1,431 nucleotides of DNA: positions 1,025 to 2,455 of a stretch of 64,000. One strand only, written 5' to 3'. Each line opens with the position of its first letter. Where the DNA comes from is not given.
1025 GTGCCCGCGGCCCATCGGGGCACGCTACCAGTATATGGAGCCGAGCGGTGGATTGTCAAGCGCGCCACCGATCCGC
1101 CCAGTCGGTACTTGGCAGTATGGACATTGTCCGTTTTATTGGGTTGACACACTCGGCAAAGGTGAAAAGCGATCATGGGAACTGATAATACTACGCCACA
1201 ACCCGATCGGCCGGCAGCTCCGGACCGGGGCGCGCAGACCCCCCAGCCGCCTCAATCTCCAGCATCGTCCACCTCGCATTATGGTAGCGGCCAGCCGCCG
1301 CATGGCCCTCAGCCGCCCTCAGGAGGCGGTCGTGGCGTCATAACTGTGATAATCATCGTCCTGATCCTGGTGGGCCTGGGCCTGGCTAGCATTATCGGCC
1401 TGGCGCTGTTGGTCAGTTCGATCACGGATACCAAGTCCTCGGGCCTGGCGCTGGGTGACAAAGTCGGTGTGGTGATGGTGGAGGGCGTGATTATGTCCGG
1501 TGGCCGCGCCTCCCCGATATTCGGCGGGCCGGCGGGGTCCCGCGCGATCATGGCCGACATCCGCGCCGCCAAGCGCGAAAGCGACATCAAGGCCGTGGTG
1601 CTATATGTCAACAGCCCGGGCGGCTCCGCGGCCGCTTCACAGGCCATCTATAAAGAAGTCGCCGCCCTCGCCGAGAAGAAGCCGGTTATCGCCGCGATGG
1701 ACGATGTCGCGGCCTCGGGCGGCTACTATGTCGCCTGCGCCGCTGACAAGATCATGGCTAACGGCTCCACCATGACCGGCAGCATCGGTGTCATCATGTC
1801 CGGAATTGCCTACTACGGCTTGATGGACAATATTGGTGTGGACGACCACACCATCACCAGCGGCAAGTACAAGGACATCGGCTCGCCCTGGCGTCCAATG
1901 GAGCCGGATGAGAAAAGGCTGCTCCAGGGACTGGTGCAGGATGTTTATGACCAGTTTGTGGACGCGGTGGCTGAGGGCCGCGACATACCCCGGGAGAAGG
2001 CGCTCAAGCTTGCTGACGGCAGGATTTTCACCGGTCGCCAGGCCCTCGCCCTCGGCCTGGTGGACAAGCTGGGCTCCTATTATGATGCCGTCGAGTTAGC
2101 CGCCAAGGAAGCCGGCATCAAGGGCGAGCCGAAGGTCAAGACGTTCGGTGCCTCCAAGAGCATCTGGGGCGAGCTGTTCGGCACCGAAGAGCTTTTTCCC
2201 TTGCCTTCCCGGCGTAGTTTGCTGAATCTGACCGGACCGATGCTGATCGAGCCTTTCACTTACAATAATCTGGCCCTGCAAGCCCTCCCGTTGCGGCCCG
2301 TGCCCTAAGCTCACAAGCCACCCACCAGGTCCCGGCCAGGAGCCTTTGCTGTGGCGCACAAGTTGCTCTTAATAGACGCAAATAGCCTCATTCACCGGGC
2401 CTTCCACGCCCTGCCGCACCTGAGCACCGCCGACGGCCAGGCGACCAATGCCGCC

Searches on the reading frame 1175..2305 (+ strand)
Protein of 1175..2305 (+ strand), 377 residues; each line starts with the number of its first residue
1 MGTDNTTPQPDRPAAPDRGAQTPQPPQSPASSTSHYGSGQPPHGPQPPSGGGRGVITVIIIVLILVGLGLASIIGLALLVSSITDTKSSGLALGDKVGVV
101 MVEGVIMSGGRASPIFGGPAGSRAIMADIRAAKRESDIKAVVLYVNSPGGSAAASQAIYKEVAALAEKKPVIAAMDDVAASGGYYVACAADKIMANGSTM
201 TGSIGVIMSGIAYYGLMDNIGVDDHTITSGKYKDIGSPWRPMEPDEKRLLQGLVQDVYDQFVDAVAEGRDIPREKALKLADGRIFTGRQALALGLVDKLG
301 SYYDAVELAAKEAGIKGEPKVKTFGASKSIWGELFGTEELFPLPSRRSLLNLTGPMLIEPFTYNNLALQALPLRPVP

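Call 11: search_protein_families(library=pfam, proteins=[window:1175-2305:+], max_evalue=0.01)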
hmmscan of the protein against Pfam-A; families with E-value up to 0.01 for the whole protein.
window:1175-2305:+ (377 aa): 4 families
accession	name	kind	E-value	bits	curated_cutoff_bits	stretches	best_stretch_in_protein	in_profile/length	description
PF01343.23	Peptidase_S49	-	3.9e-53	180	24.9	1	164-315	2-153/154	Peptidase family S49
PF00574.28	CLP_protease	-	1.2e-07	32.2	20.2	1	123-193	31-99/182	Clp protease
PF25145.1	NfeD1b_N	-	1.9e-05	24.8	40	1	134-207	27-98/189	NfeD1b, N-terminal domain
PF01972.22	SDH_protease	-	0.00026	20.5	31.3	1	125-204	81-155/286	ClpP-like SDH-type serine proteinase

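Call 89: find_encoding_contigs(protein=window:1175-2305:+, flank=10000, max_places=1)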
Protein window:1175-2305:+ (377 aa): 12 contigs read that carry it; 1 place shown.
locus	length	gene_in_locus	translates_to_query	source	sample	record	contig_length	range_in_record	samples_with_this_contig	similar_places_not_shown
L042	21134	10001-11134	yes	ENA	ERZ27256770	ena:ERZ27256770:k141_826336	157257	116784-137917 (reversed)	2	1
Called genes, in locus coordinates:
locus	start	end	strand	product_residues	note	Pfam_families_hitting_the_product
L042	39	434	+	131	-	PF00380:Ribosomal_S9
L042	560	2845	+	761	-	PF00754:F5_F8_type_C (weak)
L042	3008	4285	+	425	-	PF01595:CNNM, PF00571:CBS, PF03471:CorC_HlyC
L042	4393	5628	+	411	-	PF01595:CNNM, PF00571:CBS (weak), PF03471:CorC_HlyC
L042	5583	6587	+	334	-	PF01435:Peptidase_M48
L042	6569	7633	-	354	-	PF01817:CM_2, PF00800:PDT, PF01842:ACT (weak)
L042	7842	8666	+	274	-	PF01039:Carboxyl_trans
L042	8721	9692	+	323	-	PF03255:ACCA, PF01039:Carboxyl_trans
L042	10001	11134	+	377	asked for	PF00574:CLP_protease (weak), PF25145:NfeD1b_N (weak), PF01343:Peptidase_S49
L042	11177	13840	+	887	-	PF02739:5_3_exonuc_N, PF01367:5_3_exonuc, PF00476:DNA_pol_A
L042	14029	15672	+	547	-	PF00575:S1, PF21710:Spt6_S1 (faint), PF00575:S1, PF23459:S1_RRP5 (weak), PF00575:S1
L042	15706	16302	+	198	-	PF01121:CoaE, PF13671:AAA_33 (faint)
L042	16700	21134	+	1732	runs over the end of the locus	PF07676:PD40 (faint), PF26549:Tricorn_N, PF26550:Tricorn_2nd (faint), PF13715:CarbopepD_reg_2 (faint), PF17802:SpaA (faint), PF09430:EMC7_beta-sandw (faint), PF13620:CarboxypepD_reg, PF13860:FlgD_ig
